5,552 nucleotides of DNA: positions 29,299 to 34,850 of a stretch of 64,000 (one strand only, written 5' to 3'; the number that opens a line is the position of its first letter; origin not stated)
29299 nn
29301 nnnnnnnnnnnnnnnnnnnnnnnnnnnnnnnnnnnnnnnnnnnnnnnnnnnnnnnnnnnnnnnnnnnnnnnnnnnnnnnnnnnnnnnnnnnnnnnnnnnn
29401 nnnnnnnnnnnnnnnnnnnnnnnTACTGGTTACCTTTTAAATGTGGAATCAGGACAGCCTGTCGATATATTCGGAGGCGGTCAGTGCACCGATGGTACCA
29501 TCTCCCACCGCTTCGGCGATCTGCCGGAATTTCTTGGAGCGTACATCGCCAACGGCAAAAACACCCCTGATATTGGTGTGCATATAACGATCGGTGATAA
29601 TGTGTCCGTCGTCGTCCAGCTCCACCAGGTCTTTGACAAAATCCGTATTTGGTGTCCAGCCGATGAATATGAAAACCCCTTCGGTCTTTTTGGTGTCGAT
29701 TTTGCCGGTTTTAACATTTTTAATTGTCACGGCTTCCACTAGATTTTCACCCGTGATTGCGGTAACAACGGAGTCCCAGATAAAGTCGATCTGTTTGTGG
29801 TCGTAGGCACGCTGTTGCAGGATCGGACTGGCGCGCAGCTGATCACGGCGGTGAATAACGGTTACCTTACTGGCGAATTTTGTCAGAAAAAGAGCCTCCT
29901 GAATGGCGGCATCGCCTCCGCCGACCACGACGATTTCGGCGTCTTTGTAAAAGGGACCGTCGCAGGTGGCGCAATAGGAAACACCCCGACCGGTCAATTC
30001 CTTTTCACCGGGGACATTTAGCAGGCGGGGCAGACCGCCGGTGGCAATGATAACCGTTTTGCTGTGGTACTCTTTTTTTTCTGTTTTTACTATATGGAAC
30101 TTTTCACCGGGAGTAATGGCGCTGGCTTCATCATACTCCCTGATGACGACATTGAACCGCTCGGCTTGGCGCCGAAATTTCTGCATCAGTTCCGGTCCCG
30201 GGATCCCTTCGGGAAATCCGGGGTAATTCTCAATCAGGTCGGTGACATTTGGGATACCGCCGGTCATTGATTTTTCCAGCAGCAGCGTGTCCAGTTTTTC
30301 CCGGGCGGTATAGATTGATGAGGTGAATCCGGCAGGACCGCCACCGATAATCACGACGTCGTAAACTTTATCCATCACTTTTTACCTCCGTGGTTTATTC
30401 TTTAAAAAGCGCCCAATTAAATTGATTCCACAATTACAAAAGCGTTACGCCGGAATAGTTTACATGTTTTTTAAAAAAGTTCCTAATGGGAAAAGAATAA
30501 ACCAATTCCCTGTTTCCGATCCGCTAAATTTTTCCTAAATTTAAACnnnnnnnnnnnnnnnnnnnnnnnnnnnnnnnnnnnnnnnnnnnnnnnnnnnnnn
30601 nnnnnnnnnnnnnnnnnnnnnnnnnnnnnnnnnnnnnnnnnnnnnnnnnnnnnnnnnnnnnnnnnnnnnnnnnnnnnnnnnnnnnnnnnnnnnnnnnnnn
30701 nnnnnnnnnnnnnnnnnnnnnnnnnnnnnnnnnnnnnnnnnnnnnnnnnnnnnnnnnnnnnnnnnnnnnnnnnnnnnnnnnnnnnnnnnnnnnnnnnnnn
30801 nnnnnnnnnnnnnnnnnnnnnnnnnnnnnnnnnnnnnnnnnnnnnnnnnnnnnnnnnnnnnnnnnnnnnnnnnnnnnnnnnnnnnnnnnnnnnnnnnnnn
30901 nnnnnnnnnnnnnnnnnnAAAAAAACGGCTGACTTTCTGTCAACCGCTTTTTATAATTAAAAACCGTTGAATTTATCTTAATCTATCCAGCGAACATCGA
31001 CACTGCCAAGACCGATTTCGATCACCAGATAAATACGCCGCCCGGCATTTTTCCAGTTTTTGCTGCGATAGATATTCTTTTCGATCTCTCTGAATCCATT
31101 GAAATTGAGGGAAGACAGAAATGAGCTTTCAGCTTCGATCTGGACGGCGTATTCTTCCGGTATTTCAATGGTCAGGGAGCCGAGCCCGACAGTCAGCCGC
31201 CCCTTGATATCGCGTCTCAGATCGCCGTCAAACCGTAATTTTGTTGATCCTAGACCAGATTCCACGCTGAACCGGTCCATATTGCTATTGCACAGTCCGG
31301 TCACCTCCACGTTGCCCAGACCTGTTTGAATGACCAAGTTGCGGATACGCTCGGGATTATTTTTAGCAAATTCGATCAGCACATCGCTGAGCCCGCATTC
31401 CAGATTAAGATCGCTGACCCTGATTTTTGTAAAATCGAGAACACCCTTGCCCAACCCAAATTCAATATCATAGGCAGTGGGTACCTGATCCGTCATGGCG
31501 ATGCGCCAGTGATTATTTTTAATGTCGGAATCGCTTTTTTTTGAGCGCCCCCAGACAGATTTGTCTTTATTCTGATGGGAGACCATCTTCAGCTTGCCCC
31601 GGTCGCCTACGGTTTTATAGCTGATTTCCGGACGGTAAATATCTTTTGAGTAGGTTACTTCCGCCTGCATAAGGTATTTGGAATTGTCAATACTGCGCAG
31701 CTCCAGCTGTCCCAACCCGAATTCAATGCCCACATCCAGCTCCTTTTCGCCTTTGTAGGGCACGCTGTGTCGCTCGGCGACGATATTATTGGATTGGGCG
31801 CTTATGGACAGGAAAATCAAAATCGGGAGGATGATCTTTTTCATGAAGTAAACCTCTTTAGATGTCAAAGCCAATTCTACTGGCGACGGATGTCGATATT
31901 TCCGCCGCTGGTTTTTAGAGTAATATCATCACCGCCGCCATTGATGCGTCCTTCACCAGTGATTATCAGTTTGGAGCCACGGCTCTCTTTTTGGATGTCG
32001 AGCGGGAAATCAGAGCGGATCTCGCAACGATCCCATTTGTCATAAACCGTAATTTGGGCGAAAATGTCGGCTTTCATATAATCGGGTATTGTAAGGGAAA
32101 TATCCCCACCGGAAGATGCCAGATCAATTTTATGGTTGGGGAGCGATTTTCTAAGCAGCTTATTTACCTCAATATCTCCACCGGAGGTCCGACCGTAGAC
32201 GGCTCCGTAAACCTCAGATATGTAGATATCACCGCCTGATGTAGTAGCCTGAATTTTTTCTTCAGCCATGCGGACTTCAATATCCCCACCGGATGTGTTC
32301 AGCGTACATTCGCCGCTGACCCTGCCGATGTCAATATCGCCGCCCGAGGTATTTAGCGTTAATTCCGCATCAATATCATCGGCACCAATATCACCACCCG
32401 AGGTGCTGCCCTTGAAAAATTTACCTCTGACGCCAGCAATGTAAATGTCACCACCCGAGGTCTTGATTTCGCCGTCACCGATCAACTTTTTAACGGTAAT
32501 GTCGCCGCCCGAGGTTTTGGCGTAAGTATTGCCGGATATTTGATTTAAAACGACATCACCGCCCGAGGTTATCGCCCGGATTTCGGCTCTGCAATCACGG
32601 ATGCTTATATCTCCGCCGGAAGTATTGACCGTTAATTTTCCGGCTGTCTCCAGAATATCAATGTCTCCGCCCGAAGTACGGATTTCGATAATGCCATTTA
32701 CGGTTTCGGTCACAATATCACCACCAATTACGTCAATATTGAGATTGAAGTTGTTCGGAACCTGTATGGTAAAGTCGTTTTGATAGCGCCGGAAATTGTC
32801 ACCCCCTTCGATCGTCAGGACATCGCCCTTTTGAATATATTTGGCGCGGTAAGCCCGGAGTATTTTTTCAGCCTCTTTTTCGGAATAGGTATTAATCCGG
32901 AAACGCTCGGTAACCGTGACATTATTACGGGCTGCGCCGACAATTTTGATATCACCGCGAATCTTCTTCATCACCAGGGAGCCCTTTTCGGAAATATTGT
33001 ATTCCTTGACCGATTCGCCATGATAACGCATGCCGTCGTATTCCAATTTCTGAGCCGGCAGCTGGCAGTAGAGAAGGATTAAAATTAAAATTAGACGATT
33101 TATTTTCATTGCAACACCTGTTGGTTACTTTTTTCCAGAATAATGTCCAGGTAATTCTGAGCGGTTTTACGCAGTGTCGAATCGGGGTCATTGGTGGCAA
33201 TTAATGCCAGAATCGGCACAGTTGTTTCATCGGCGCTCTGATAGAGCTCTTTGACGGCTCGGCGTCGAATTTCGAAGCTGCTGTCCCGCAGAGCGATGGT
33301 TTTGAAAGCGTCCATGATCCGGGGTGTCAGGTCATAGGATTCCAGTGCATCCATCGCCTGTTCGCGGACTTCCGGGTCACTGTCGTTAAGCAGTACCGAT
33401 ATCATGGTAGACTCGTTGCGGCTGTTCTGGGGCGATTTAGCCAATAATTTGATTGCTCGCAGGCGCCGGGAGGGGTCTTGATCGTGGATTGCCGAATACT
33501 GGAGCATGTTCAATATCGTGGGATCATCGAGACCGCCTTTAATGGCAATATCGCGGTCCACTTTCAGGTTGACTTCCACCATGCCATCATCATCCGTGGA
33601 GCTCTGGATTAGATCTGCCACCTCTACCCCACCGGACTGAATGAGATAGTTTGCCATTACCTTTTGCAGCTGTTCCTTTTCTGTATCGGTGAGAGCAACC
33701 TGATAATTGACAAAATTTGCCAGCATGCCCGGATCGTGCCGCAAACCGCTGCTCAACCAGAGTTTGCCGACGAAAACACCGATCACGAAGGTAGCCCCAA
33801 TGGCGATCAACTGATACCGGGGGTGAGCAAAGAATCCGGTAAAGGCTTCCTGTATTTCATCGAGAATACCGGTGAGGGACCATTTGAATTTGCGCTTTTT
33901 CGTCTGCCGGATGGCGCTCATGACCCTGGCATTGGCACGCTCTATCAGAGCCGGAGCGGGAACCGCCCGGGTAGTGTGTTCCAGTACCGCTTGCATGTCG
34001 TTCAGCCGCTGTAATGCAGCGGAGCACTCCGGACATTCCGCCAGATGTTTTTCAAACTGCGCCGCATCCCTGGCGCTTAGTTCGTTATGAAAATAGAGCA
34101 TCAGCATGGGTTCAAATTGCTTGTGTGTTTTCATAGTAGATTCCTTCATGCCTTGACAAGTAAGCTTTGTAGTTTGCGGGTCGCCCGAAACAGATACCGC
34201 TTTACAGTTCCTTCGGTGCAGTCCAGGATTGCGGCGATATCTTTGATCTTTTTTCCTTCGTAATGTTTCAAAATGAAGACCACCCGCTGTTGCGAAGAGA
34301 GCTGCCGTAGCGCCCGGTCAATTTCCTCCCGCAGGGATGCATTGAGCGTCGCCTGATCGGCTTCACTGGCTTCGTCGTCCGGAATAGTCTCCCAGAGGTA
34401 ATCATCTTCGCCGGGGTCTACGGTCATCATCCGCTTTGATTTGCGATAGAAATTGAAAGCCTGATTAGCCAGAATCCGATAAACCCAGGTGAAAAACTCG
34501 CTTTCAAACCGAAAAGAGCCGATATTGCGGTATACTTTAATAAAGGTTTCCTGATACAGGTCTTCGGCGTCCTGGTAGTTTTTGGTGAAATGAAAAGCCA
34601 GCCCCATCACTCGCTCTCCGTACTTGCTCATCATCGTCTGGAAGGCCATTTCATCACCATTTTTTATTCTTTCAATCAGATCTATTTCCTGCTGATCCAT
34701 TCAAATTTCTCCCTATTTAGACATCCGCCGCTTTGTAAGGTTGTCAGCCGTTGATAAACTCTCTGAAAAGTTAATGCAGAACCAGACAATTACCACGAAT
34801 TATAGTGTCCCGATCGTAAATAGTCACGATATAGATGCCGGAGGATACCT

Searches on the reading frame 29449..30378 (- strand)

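Call 8: search_protein_families(library=pfam, proteins=[window:29449-30378:-], max_evalue=0.01)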
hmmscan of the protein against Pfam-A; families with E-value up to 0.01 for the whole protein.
window:29449-30378:- (309 aa): 13 families
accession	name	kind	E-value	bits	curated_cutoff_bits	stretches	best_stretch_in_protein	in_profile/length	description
PF07992.20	Pyr_redox_2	-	8.2e-56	190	26.1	1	6-294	1-291/291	Pyridine nucleotide-disulphide oxidoreductase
PF13738.12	Pyr_redox_3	-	1e-32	114.1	30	1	59-277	78-305/305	Pyridine nucleotide-disulphide oxidoreductase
PF00070.33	Pyr_redox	-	2.7e-16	60.3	22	1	149-220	2-80/82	Pyridine nucleotide-disulphide oxidoreductase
PF03486.20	HI0933_like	-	2.2e-10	40.9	50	1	7-38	2-33/244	HI0933-like protein Rossmann domain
PF01266.30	DAO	-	6.2e-10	39.6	27.9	1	62-120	149-209/353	FAD dependent oxidoreductase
PF00890.30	FAD_binding_2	-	1.6e-08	34.6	20.4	1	7-37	1-31/414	FAD binding domain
PF01134.28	GIDA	-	1.4e-07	31.3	22.1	1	7-37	1-31/391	Glucose inhibited division protein A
PF01946.23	Thi4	-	8.7e-07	28.8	26.2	1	6-41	18-54/235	Thi4 family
PF12831.13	FAD_oxidored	-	2e-06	27.8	27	1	7-39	1-33/416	FAD dependent oxidoreductase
PF13241.12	NAD_binding_7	-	1.6e-05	25.8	22.1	1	145-217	6-78/104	Putative NAD(P)-binding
PF01494.25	FAD_binding_3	-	0.00059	19.6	22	0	6-37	2-33/349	FAD binding domain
PF13434.12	Lys_Orn_oxgnase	-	0.0007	19.3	21.3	0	93-183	131-227/339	L-lysine 6-monooxygenase/L-ornithine 5-monooxygenase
PF13450.12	NAD_binding_8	-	0.001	19.7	21.9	0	10-37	1-28/68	NAD(P)-binding Rossmann-like domain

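Call 9: search_protein_families(library=ncbifam, proteins=[window:29449-30378:-], max_evalue=0.01)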
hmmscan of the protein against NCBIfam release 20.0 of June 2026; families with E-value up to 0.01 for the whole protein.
window:29449-30378:- (309 aa): 110 families (the best 25 are shown)
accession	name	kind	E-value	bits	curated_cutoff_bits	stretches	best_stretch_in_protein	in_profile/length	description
TIGR01292.1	TRX_reduct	equivalog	3.2e-114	380.8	343.45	1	6-305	1-300/300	thioredoxin-disulfide reductase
TIGR03143.1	AhpF_homolog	hypoth_equivalog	1e-96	324.7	687.65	1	2-307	1-310/555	putative alkyl hydroperoxide reductase F subunit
TIGR03140.1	AhpF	equivalog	2.5e-74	250.7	502.9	1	4-305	211-512/515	alkyl hydroperoxide reductase subunit F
NF007614.0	PRK10262.1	equivalog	1.7e-58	198.3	644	1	7-308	8-317/321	thioredoxin-disulfide reductase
TIGR04018.1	Bthiol_YpdA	hypoth_equivalog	5.3e-34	117.4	339.9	2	64-281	72-290/316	YpdA family putative bacillithiol disulfide reductase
TIGR01350.1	lipoamide_DH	equivalog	2.4e-30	105.7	408.8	2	88-283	113-312/461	dihydrolipoyl dehydrogenase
NF004945.0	PRK06292.2-3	equivalog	1.2e-20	73.9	494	1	95-282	119-307/457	dihydrolipoyl dehydrogenase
TIGR02053.1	MerA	equivalog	7.3e-20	71.4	454.45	1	72-299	91-326/465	mercury(II) reductase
NF004776.0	PRK06116.1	equivalog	8.7e-18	64.5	480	1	95-282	121-307/450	glutathione-disulfide reductase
TIGR03385.1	CoA_CoA_reduc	equivalog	9.2e-18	64.2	578.8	1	8-283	2-286/439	CoA-disulfide reductase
TIGR01421.1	gluta_reduc_1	equivalog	1.4e-17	64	556.15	1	95-283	119-308/450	glutathione-disulfide reductase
NF041853.1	hythiocyan_redase_MerA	equivalog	4.1e-17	62.1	650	1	146-281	160-296/440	hypothiocyanous acid reductase MerA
NF004947.0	PRK06292.2-5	equivalog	1.3e-16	60.6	592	1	95-283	121-313/474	dihydrolipoyl dehydrogenase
NF005883.0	PRK07845.1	equivalog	1.1e-14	54.3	479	2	97-280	126-314/466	NAD(P)H-quinone dehydrogenase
NF005884.0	PRK07846.1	equivalog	1.5e-14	53.5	501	1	79-282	106-306/454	mycothione reductase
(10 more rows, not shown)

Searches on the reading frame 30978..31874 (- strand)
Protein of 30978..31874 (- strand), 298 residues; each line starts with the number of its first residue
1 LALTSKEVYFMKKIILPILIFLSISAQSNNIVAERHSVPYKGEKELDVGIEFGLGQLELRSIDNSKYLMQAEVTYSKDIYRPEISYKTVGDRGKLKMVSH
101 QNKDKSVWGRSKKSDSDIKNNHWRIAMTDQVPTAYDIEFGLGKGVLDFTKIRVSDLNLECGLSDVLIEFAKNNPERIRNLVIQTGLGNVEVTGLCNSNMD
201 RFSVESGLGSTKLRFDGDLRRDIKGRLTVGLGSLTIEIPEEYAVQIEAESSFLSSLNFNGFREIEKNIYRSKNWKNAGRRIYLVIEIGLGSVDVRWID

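Call 34: search_protein_families(library=pfam, proteins=[window:30978-31874:-], max_evalue=0.000001)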
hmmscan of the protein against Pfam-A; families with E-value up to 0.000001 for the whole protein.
window:30978-31874:- (298 aa): 1 family
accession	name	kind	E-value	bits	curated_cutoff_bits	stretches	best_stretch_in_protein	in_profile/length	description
PF17115.11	Toast_rack_N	-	2.8e-10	40.8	22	1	42-140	2-91/92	N-terminal domain of toast_rack, DUF2154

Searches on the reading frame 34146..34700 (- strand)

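Call 57: search_protein_families(library=pfam, proteins=[window:34146-34700:-], max_evalue=0.000001)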
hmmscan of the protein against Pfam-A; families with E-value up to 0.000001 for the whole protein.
window:34146-34700:- (184 aa): 3 families
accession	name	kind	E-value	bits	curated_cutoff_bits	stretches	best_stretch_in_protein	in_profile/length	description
PF08281.18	Sigma70_r4_2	-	2.5e-18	65.9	25.7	1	124-177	1-54/54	Sigma-70, region 4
PF04542.20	Sigma70_r2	-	2.4e-17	62.9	24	1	24-90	2-70/71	Sigma-70 region 2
PF04545.22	Sigma70_r4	-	1.1e-08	34.9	24.1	1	130-178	1-49/50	Sigma-70, region 4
